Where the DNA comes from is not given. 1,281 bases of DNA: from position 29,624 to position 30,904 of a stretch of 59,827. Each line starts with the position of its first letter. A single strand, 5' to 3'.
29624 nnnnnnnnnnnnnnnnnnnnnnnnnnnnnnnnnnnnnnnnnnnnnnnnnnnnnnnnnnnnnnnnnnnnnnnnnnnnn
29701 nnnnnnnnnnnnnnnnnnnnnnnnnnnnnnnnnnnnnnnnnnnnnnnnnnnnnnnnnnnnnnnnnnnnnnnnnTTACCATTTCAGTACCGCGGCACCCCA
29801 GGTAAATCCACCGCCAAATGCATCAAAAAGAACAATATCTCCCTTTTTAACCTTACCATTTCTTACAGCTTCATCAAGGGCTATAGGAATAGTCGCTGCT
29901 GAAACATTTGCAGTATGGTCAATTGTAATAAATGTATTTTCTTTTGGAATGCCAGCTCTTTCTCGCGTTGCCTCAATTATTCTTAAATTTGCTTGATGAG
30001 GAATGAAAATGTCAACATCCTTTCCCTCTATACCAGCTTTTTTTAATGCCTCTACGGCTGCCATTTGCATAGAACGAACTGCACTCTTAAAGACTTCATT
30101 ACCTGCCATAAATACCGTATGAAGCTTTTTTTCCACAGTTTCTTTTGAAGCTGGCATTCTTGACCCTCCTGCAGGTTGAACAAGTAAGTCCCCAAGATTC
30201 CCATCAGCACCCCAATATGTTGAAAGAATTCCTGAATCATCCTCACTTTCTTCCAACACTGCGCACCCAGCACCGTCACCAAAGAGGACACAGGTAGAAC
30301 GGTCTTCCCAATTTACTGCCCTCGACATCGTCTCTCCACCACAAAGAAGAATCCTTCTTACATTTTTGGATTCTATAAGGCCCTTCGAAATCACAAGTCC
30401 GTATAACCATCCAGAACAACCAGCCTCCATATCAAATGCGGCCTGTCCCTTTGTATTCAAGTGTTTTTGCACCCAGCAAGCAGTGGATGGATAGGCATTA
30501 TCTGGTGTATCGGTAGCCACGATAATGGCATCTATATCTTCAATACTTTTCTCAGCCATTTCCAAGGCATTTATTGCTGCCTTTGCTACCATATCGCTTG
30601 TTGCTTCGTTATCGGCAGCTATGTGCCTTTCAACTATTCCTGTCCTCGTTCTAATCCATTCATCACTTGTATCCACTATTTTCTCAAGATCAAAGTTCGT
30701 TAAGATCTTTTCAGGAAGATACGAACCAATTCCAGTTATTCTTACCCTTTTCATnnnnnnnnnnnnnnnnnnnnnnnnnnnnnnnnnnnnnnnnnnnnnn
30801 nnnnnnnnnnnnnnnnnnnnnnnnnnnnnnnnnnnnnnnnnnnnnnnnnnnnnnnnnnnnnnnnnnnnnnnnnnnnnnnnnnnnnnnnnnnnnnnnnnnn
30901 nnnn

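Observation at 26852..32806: fabH embedded in a buk-ptb-porCDAB operon: anaerobic route to branched-chain fatty-acid primers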

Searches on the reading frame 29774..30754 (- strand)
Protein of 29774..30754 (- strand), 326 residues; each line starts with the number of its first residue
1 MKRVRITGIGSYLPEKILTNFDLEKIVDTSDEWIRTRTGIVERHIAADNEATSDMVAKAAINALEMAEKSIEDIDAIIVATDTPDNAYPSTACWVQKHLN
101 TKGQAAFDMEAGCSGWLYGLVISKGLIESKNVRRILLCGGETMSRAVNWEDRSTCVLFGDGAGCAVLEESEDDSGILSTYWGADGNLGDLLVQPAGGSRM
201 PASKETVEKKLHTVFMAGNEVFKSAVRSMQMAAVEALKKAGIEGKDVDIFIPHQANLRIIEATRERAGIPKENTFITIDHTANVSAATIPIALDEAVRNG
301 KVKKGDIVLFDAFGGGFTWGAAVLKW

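Call 3: search_protein_families(library=pfam, proteins=[window:29774-30754:-])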
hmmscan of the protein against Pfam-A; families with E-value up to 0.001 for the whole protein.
window:29774-30754:- (326 aa): 3 families
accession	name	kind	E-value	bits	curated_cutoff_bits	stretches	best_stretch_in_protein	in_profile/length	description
PF08541.16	ACP_syn_III_C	-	2.6e-36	124.1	26.6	1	237-326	1-90/90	3-Oxoacyl-[acyl-carrier-protein (ACP)] synthase III C terminal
PF08545.16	ACP_syn_III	-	3.8e-29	100.8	24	1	107-185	1-80/80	3-Oxoacyl-[acyl-carrier-protein (ACP)] synthase III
PF00108.29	Thiolase_N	-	8.3e-05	22.5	26.4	0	37-148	8-120/260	Thiolase, N-terminal domain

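Call 4: search_protein_families(library=ncbifam, proteins=[window:29774-30754:-])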
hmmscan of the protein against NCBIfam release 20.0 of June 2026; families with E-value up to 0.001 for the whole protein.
window:29774-30754:- (326 aa): 18 families
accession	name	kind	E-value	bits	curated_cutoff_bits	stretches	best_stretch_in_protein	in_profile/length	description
TIGR00747.1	fabH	subfamily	9.6e-128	425.8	292.1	1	3-326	2-322/322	beta-ketoacyl-ACP synthase III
NF006829.0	PRK09352.1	subfamily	1.8e-127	424.8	249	1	2-326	3-321/322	beta-ketoacyl-ACP synthase 3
NF004623.0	PRK05963.1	equivalog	7.1e-77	258.9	437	1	3-325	5-327/328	beta-ketoacyl-ACP synthase III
NF005541.0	PRK07204.1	equivalog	4.9e-64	216.8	402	1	2-325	3-328/329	beta-ketoacyl-ACP synthase III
NF005308.0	PRK06840.1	equivalog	1.7e-48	165.4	315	1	3-326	4-335/339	3-oxoacyl-ACP synthase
NF009519.0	PRK12880.1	equivalog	7.4e-43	147.2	436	1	3-325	7-337/353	beta-ketoacyl-ACP synthase III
NF005703.0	PRK07515.1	equivalog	4.2e-39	134.5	304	1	51-325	95-371/373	beta-ketoacyl-ACP synthase III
NF006720.0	PRK09258.1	equivalog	2.9e-26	92.6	285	2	4-147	6-157/338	3-oxoacyl-ACP synthase III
NF005293.2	PRK06816.1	subfamily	1.5e-16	60.4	450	2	5-147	2-156/378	StlD/DarB family beta-ketosynthase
NF053539.1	resorcinol_DarB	exception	2.2e-16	59.9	550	2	223-311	271-360/377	dialkylresorcinol biosynthesis protein DarB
NF003274.0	PRK04262.1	equivalog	1.1e-15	57.5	244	1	3-144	2-144/347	hydroxymethylglutaryl-CoA synthase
TIGR00748.1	HMG_CoA_syn_Arc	equivalog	1.6e-11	44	353.35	1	4-144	2-143/345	hydroxymethylglutaryl-CoA synthase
NF042429.2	DHPHCoAsyn_DpgA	equivalog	4.1e-06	25.9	425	1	48-326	66-350/350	3,5-dihydroxyphenylacetyl-CoA synthase DpgA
TIGR01835.1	HMG-CoA-S_prok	equivalog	3.5e-05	22.8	360.35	1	6-139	3-135/382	hydroxymethylglutaryl-CoA synthase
NF004811.0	PRK06158.1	subfamily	5.6e-05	22.3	421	0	46-144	22-116/384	acetyl-CoA acetyltransferase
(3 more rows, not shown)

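Call 7: find_homologous_proteins(query=window:29774-30754:-, max_evalue=1e-30)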
Query window:29774-30754:- (326 aa): 8000 proteins with E <= 1e-30 among 8000 candidates; the best 120 are listed.
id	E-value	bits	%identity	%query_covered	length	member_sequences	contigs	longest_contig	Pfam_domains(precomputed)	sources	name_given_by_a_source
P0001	5.3e-213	724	100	100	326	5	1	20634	PF08545.17,PF08541.17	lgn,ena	-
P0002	1.7e-174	597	80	99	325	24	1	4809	PF08545.17,PF00108.30,PF08541.17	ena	-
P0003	4.2e-169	580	80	99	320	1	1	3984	PF08545.17,PF08541.17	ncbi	-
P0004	8.9e-169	579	78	99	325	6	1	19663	PF08545.17,PF08541.17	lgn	-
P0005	3.5e-154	531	71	100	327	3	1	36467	PF08545.17,PF07451.18,PF00108.30,PF08541.17,PF08392.19,PF22691.3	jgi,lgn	-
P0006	9.9e-149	513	72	99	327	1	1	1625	PF08545.17,PF00108.30,PF08541.17,PF08392.19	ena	-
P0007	6.1e-148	510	70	100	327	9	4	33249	PF08545.17,PF07451.18,PF00108.30,PF08541.17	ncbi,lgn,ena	-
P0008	7.8e-148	510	69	100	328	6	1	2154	PF08545.17,PF07451.18,PF00108.30,PF08541.17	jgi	-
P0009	1.2e-146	506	68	100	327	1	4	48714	PF08545.17,PF07451.18,PF00108.30,PF08541.17,PF22691.3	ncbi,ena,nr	ncbi:ketoacyl-ACP synthase III [candidate division WOR-3 bacterium]|nr:ketoacyl-ACP synthase III [ca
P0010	1.2e-146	506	70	99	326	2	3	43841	PF08545.17,PF00108.30,PF08541.17,PF08392.19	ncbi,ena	-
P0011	1.2e-146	506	68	100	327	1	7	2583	PF08545.17,PF07451.18,PF00108.30,PF08541.17,PF22691.3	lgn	-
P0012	2.1e-145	502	70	99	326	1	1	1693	PF08545.17,PF07451.18,PF00108.30,PF08541.17,PF08392.19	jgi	-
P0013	7.8e-145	500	67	100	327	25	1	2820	PF08545.17,PF07451.18,PF00108.30,PF08541.17,PF22691.3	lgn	-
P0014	8.9e-145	500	67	100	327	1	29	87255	PF08545.17,PF07451.18,PF00108.30,PF08541.17,PF22691.3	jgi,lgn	-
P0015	5.0e-144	497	68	100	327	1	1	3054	PF08545.17,PF07451.18,PF00108.30,PF08541.17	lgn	-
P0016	1.2e-143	496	66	100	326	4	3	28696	PF08545.17,PF07451.18,PF00108.30,PF08541.17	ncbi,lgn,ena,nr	ncbi:MAG: 3-oxoacyl-ACP synthase [Candidatus Cloacimonas sp. 4484_209]|nr:MAG: 3-oxoacyl-ACP synthas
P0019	1.1e-141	490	67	100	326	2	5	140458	PF08545.17,PF00108.30,PF08541.17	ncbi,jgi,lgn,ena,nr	ncbi:3-oxoacyl-ACP synthase [bacterium]|nr:MAG: 3-oxoacyl-ACP synthase [bacterium] RKZ27300.1 MAG: 3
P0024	5.2e-140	484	65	100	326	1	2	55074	PF08545.17,PF07451.18,PF00108.30,PF08541.17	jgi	jgi:3-oxoacyl-[acyl-carrier-protein] synthase-3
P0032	2.8e-139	482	66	100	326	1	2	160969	PF08545.17,PF07451.18,PF00108.30,PF08541.17,PF08392.19,PF22691.3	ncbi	-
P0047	4.8e-138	478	66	100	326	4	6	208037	PF02797.22,PF08545.17,PF07451.18,PF00108.30,PF08541.17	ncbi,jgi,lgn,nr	ncbi:ketoacyl-ACP synthase III [Candidatus Aminicenantes bacterium AC-335-A11]|jgi:3-oxoacyl-[acyl-c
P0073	5.8e-136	471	63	100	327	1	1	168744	PF08545.17,PF07451.18,PF00108.30,PF08541.17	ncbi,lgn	-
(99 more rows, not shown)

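Call 10: find_related_loci(query=A1, collection=genome_contigs, flank=10000)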
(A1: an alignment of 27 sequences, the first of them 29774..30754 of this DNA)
Query A1 (326 aa) in genome_contigs; peptide patterns used: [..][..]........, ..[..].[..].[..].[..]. (x = any residue, [..] = any of these).
600 stretches matched a pattern (row limit reached: there are more); 599 encode a relative of the query (tblastn E <= 1e-3); the best 80 are kept; 80 distinct loci.
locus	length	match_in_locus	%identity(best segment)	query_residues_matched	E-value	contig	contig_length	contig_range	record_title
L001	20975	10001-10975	62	2-326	3e-133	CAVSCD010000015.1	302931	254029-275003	MAG: Candidatus Aminicenantes bacterium isolate MFD02979.bin.2.51 genome assembly, contig: contig_91244, whole genome sh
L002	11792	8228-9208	62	1-326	1e-132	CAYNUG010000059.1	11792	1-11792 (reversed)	MAG TPA_asm: uncultured Clostridia bacterium isolate binchicken_co67_213 genome assembly, contig: NODE_5869_length_11792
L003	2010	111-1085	57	2-326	3e-133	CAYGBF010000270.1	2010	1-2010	MAG TPA_asm: uncultured Eubacteriales bacterium isolate ERP108616_co1_39 genome assembly, contig: k119_1815260, whole ge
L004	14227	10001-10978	55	1-326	2e-114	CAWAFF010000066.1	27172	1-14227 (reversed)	MAG: uncultured delta proteobacterium isolate MFD03638.bin.2.1 genome assembly, contig: contig_5520, whole genome shotgu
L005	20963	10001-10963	55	6-326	1e-113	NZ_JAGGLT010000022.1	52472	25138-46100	Thermoanaerobacterium butyriciformans strain DSM 101588 Ga0454153_22, whole genome shotgun sequence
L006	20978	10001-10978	55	1-326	4e-112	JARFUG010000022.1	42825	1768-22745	MAG: Desulfuromonadales bacterium isolate QDN-W04B-4228_sbin_13 NODE_678_length_42825_cov_26.021557, whole genome shotgu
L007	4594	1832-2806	54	6-326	2e-112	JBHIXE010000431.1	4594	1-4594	MAG: Verrucomicrobiales bacterium isolate MAG42 WDNA05_bin.25.permissive_431, whole genome shotgun sequence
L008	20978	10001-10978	53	1-326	2e-111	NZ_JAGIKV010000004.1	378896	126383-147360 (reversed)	Paenibacillus xylanexedens strain DSM 21292 Ga0454120_04, whole genome shotgun sequence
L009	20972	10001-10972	52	1-325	3e-110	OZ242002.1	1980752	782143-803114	MAG: Thermodesulfobacteriota bacterium isolate e7122dd4-f3e6-4f07-b2bf-3ec12583613f genome assembly, chromosome: 1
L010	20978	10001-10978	50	2-325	3e-110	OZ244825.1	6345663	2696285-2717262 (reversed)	MAG: Candidatus Poribacteria bacterium isolate 9ee73198-b11f-455e-92bc-43fc746e3fb5 genome assembly, chromosome: 1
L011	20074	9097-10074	51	1-326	1e-109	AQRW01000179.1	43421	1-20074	Candidatus Aerophobus profundus SCGC AAA252-L23 A252L23DRAFT_contig_10_0.12_C, whole genome shotgun sequence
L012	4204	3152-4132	52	1-326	1e-110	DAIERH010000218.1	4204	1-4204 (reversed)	MAG TPA_asm: Geobacter sp. isolate clean1203 NODE_218_length_4204_cov_3.799370, whole genome shotgun sequence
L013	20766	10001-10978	54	1-326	1e-109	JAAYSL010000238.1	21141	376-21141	MAG: Bacillota bacterium isolate AS23ysBPME_338 205885_AS23, whole genome shotgun sequence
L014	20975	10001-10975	52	1-326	4e-109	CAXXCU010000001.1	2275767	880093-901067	MAG: Thermodesulfobacteriota bacterium isolate 4efedf9e-3e77-46ca-ab62-2aefeacd466c genome assembly, contig: contig_1, w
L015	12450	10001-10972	53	3-326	9e-109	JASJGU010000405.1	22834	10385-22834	MAG: Desulfuromusa sp. isolate ChS5.bin.3 ChesSed_k141_479719, whole genome shotgun sequence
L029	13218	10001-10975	51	1-326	2e-104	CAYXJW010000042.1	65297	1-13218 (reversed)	MAG TPA_asm: uncultured Caldisericales bacterium isolate binchicken_co219_22 genome assembly, contig: k141_546240, whole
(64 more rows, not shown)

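Call 12: find_encoding_contigs(protein=P0001, flank=10000, max_places=4)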
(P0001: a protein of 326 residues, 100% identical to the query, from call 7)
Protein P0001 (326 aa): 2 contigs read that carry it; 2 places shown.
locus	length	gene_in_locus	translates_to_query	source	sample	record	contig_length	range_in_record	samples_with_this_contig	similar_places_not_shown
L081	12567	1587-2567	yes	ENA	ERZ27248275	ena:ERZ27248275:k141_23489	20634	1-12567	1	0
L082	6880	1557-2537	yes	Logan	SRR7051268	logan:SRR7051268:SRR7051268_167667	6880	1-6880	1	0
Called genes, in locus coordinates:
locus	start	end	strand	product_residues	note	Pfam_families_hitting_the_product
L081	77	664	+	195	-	PF00871:Acetate_kinase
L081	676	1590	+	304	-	PF01515:PTA_PTB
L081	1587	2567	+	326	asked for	PF08545:ACP_syn_III, PF08541:ACP_syn_III_C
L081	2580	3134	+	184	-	PF01558:POR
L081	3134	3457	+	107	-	PF13187:Fer4_9 (faint), PF00037:Fer4 (weak), PF12797:Fer4_2 (faint), PF12837:Fer4_6 (faint), PF13237:Fer4_10 (weak), PF14697:Fer4_21, PF12838:Fer4_7, PF00037:Fer4, +1 more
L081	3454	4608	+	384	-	PF01855:POR_N, PF17147:PFOR_II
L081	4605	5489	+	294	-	PF02775:TPP_enzyme_C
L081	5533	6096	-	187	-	PF14451:Ub-Mut7C, PF01927:Mut7-C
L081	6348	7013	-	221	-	PF14681:UPRTase, PF00156:Pribosyltran (weak)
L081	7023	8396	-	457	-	PF01565:FAD_binding_4, PF02913:FAD-oxidase_C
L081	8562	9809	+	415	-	PF02403:Seryl_tRNA_N, PF00587:tRNA-synt_2b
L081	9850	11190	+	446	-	PF02397:Bac_transf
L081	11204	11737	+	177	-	PF25084:LbH_EIF2B (weak), PF00132:Hexapep (weak), PF25087:GMPPB_C (faint), PF00132:Hexapep, PF14602:Hexapep_2 (weak)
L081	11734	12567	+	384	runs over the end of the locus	PF00155:Aminotran_1_2 (faint), PF01041:DegT_DnrJ_EryC1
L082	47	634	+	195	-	PF00871:Acetate_kinase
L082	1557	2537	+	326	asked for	PF08545:ACP_syn_III, PF08541:ACP_syn_III_C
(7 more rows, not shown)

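Call 13: find_encoding_contigs(protein=P0004, flank=10000, max_places=3)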
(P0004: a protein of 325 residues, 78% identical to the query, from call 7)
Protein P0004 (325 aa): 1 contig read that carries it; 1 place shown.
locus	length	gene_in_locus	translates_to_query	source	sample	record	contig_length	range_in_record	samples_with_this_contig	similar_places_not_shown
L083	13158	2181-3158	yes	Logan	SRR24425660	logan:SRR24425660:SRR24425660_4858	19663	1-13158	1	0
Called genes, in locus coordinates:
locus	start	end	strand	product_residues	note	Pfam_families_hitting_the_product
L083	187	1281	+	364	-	PF00871:Acetate_kinase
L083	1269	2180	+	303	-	PF01515:PTA_PTB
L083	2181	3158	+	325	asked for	PF08545:ACP_syn_III, PF08541:ACP_syn_III_C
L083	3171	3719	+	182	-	PF01558:POR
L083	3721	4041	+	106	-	PF13187:Fer4_9 (faint), PF12838:Fer4_7, PF13484:Fer4_16 (faint), PF00037:Fer4 (weak), PF12797:Fer4_2 (faint), PF14697:Fer4_21, PF00037:Fer4, PF12837:Fer4_6 (weak), +1 more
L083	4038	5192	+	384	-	PF01855:POR_N, PF17147:PFOR_II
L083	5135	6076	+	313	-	PF02775:TPP_enzyme_C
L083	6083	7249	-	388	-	PF13439:Glyco_transf_4, PF13579:Glyco_trans_4_4, PF00534:Glycos_transf_1, PF13692:Glyco_trans_1_4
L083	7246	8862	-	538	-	PF12969:DUF3857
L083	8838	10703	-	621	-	PF12969:DUF3857, PF04473:DUF553 (weak), PF01841:Transglut_core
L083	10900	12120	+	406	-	PF01266:DAO, PF07992:Pyr_redox_2 (faint), PF01134:GIDA (faint)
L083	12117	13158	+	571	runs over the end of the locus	PF01979:Amidohydro_1, PF07969:Amidohydro_3 (faint), PF13382:Adenine_deam_C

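Call 14: find_encoding_contigs(protein=P0005, flank=10000, max_places=3)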
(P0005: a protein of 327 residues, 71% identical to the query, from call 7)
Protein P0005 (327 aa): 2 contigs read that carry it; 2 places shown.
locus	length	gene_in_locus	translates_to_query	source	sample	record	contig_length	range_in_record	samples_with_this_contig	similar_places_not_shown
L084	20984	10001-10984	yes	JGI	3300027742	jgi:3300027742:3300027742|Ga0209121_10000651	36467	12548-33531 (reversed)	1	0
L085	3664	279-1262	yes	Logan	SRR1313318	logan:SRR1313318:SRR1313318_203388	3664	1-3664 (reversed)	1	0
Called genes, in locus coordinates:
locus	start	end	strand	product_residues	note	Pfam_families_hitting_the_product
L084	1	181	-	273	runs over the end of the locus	PF12838:Fer4_7 (faint), PF12797:Fer4_2 (faint), PF13746:Fer4_18 (faint), PF12837:Fer4_6 (faint), PF12801:Fer4_5, PF13237:Fer4_10 (weak), PF13187:Fer4_9 (weak), PF00037:Fer4 (weak)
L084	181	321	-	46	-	-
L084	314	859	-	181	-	PF08534:Redoxin, PF00255:GSHPx (weak), PF00578:AhpC-TSA, PF00085:Thioredoxin, PF13098:Thioredoxin_2, PF13905:Thioredoxin_8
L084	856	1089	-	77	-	PF00462:Glutaredoxin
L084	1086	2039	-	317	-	PF01946:Thi4 (faint), PF01134:GIDA (faint), PF01266:DAO (faint), PF03486:HI0933_like (faint), PF07992:Pyr_redox_2, PF13450:NAD_binding_8 (faint), PF13738:Pyr_redox_3, PF00070:Pyr_redox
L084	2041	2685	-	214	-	PF13192:Thioredoxin_3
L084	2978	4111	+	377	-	PF01702:TGT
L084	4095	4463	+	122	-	PF02699:YajC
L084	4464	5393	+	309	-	PF00551:Formyl_trans_N, PF02911:Formyl_trans_C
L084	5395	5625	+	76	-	-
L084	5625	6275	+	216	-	-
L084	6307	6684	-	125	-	-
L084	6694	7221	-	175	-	PF04542:Sigma70_r2, PF04545:Sigma70_r4, PF08281:Sigma70_r4_2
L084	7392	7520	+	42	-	-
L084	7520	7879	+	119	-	PF19762:DUF6249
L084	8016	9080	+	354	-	PF01869:BcrAD_BadFG (faint), PF00871:Acetate_kinase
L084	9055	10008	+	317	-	PF01515:PTA_PTB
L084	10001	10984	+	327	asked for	PF08392:FAE1_CUT1_RppA (faint), PF00108:Thiolase_N, PF07451:SpoVAD (faint), PF22691:Thiolase_C_1 (faint), PF08545:ACP_syn_III, PF08541:ACP_syn_III_C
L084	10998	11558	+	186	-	PF01558:POR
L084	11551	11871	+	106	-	PF12838:Fer4_7, PF00037:Fer4 (weak), PF12797:Fer4_2 (faint), PF13237:Fer4_10 (faint), PF14697:Fer4_21, PF13187:Fer4_9 (weak), PF00037:Fer4, PF12837:Fer4_6 (weak), +1 more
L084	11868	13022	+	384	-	PF01855:POR_N, PF17147:PFOR_II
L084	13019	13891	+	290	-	PF02775:TPP_enzyme_C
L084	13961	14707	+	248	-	PF20772:TACO1_YebC_N, PF01709:Transcrip_reg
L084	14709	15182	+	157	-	PF02075:RuvC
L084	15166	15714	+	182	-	PF00633:HHH (faint), PF01330:RuvA_N, PF14520:HHH_5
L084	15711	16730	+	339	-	PF05496:RuvB_N, PF07728:AAA_5 (weak), PF13401:AAA_22 (faint), PF00004:AAA, PF17864:AAA_lid_4, PF05491:WHD_RuvB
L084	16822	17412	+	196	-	PF01558:POR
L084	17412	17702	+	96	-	PF12838:Fer4_7 (faint), PF13187:Fer4_9 (faint), PF12797:Fer4_2 (faint), PF12837:Fer4_6 (faint), PF13237:Fer4_10 (weak), PF00037:Fer4 (weak), PF14697:Fer4_21, PF00037:Fer4 (weak), +1 more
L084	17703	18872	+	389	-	PF01855:POR_N, PF02780:Transketolase_C (weak), PF17147:PFOR_II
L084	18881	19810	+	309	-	PF02775:TPP_enzyme_C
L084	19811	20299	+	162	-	PF03259:Robl_LC7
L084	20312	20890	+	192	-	PF00025:Arf (weak)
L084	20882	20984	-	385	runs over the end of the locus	PF13439:Glyco_transf_4, PF00534:Glycos_transf_1, PF13692:Glyco_trans_1_4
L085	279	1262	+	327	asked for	PF08392:FAE1_CUT1_RppA (faint), PF00108:Thiolase_N, PF07451:SpoVAD (faint), PF22691:Thiolase_C_1 (faint), PF08545:ACP_syn_III, PF08541:ACP_syn_III_C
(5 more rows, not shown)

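Call 16: find_encoding_contigs(protein=P0009, flank=10000, max_places=2)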
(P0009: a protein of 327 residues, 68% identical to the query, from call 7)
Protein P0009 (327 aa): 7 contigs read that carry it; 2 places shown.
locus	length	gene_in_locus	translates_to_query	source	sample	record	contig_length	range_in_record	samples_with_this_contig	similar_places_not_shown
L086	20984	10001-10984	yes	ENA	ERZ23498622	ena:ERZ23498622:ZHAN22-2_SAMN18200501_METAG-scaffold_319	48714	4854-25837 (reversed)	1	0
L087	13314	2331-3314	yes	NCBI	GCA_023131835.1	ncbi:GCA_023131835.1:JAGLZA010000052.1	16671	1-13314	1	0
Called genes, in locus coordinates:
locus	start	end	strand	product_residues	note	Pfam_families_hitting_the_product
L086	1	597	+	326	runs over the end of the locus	PF01040:UbiA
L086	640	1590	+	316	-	PF00781:DAGK_cat, PF19279:YegS_C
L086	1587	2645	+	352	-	PF00586:AIRS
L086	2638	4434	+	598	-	PF00501:AMP-binding, PF23562:AMP-binding_C_3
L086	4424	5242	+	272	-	PF00106:adh_short, PF08659:KR, PF23441:SDR (faint), PF13561:adh_short_C2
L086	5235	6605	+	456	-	PF04055:Radical_SAM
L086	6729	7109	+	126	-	PF14248:DUF4345 (weak)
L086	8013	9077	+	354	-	PF00871:Acetate_kinase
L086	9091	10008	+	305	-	PF01515:PTA_PTB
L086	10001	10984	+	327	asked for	PF00108:Thiolase_N, PF07451:SpoVAD (weak), PF22691:Thiolase_C_1 (faint), PF08545:ACP_syn_III, PF08541:ACP_syn_III_C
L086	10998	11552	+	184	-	PF01558:POR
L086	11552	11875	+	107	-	PF13187:Fer4_9 (faint), PF25160:LdpA_Fe-S-bd (faint), PF00037:Fer4 (weak), PF12797:Fer4_2 (faint), PF12837:Fer4_6 (faint), PF13237:Fer4_10, PF14697:Fer4_21, PF12838:Fer4_7, +2 more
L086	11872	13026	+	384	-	PF01855:POR_N, PF17147:PFOR_II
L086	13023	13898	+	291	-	PF02775:TPP_enzyme_C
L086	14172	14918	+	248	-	PF20772:TACO1_YebC_N, PF01709:Transcrip_reg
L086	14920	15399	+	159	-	PF02075:RuvC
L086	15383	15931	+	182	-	PF00633:HHH (faint), PF01330:RuvA_N, PF14520:HHH_5, PF07499:RuvA_C (weak)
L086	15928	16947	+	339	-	PF05496:RuvB_N, PF01078:Mg_chelatase (faint), PF07728:AAA_5 (weak), PF13401:AAA_22 (faint), PF00004:AAA, PF17864:AAA_lid_4, PF05491:WHD_RuvB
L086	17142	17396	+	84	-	-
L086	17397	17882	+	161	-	PF03259:Robl_LC7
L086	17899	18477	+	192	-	PF04670:Gtr1_RagA (weak), PF00025:Arf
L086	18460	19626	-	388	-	PF13439:Glyco_transf_4, PF00534:Glycos_transf_1, PF13692:Glyco_trans_1_4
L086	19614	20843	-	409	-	PF21969:MGS_GT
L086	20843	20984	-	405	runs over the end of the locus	-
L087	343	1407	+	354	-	PF00871:Acetate_kinase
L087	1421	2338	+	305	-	PF01515:PTA_PTB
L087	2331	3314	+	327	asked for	PF00108:Thiolase_N, PF07451:SpoVAD (weak), PF22691:Thiolase_C_1 (faint), PF08545:ACP_syn_III, PF08541:ACP_syn_III_C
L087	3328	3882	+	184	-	PF01558:POR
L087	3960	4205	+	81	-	PF13187:Fer4_9 (faint), PF25160:LdpA_Fe-S-bd (faint), PF13237:Fer4_10 (weak), PF00037:Fer4, PF14697:Fer4_21, PF12838:Fer4_7, PF00037:Fer4 (weak), PF12837:Fer4_6 (weak), +3 more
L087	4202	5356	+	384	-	PF01855:POR_N, PF17147:PFOR_II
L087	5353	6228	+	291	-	PF02775:TPP_enzyme_C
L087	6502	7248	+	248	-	PF20772:TACO1_YebC_N, PF01709:Transcrip_reg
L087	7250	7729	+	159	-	PF02075:RuvC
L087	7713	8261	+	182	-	PF00633:HHH (faint), PF01330:RuvA_N, PF14520:HHH_5, PF07499:RuvA_C (weak)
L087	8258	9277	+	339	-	PF05496:RuvB_N, PF01078:Mg_chelatase (faint), PF07728:AAA_5 (weak), PF13401:AAA_22 (faint), PF00004:AAA, PF17864:AAA_lid_4, PF05491:WHD_RuvB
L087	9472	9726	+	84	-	-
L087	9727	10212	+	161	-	PF03259:Robl_LC7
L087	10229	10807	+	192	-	PF04670:Gtr1_RagA (weak), PF00025:Arf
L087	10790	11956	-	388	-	PF13439:Glyco_transf_4, PF00534:Glycos_transf_1, PF13692:Glyco_trans_1_4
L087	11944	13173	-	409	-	PF21969:MGS_GT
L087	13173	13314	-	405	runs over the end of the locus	-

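Call 17: find_encoding_contigs(protein=P0016, flank=10000, max_places=2)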
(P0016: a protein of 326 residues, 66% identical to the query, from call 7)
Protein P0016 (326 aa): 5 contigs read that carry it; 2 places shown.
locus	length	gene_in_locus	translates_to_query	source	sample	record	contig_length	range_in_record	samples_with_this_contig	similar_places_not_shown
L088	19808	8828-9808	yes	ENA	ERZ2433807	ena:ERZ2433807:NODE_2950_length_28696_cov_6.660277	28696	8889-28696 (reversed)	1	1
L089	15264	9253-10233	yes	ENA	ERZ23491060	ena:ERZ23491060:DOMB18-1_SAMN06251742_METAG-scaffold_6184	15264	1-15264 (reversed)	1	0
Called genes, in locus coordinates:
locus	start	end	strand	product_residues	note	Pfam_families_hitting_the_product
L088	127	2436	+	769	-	PF00708:Acylphosphatase, PF07503:zf-HYPF, PF01300:Sua5_yciO_yrdC, PF17788:HypF_C, PF22521:HypF_C_2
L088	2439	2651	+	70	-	PF01455:HupF_HypC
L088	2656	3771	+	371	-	PF01924:HypD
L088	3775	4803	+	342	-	PF00586:AIRS, PF02769:AIRS_C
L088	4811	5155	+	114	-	PF01155:HypA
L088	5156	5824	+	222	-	PF02492:cobW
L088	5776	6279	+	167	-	PF01750:HycI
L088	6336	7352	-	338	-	PF08279:HTH_11 (weak), PF12802:MarR_2, PF13412:HTH_24 (weak), PF02518:HATPase_c (faint), PF14213:DUF4325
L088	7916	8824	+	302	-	PF01515:PTA_PTB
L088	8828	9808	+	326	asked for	PF00108:Thiolase_N, PF07451:SpoVAD (faint), PF08545:ACP_syn_III, PF08541:ACP_syn_III_C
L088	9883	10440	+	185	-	PF01558:POR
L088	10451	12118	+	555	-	PF14691:Fer4_20, PF01946:Thi4, PF00070:Pyr_redox (weak), PF00890:FAD_binding_2 (weak), PF01266:DAO (weak), PF07992:Pyr_redox_2, PF13450:NAD_binding_8, PF00070:Pyr_redox, +7 more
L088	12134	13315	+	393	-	PF01855:POR_N, PF17147:PFOR_II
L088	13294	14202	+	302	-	PF02775:TPP_enzyme_C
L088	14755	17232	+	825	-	PF19864:Radical_SAM_N2, PF04055:Radical_SAM, PF10105:DUF2344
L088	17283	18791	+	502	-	PF00575:S1 (weak), PF10150:RNase_E_G, PF20833:RNase_E_G_Thio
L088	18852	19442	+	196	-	PF02080:TrkA_C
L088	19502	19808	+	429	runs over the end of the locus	PF01769:MgtE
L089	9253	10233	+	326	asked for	PF00108:Thiolase_N, PF07451:SpoVAD (faint), PF08545:ACP_syn_III, PF08541:ACP_syn_III_C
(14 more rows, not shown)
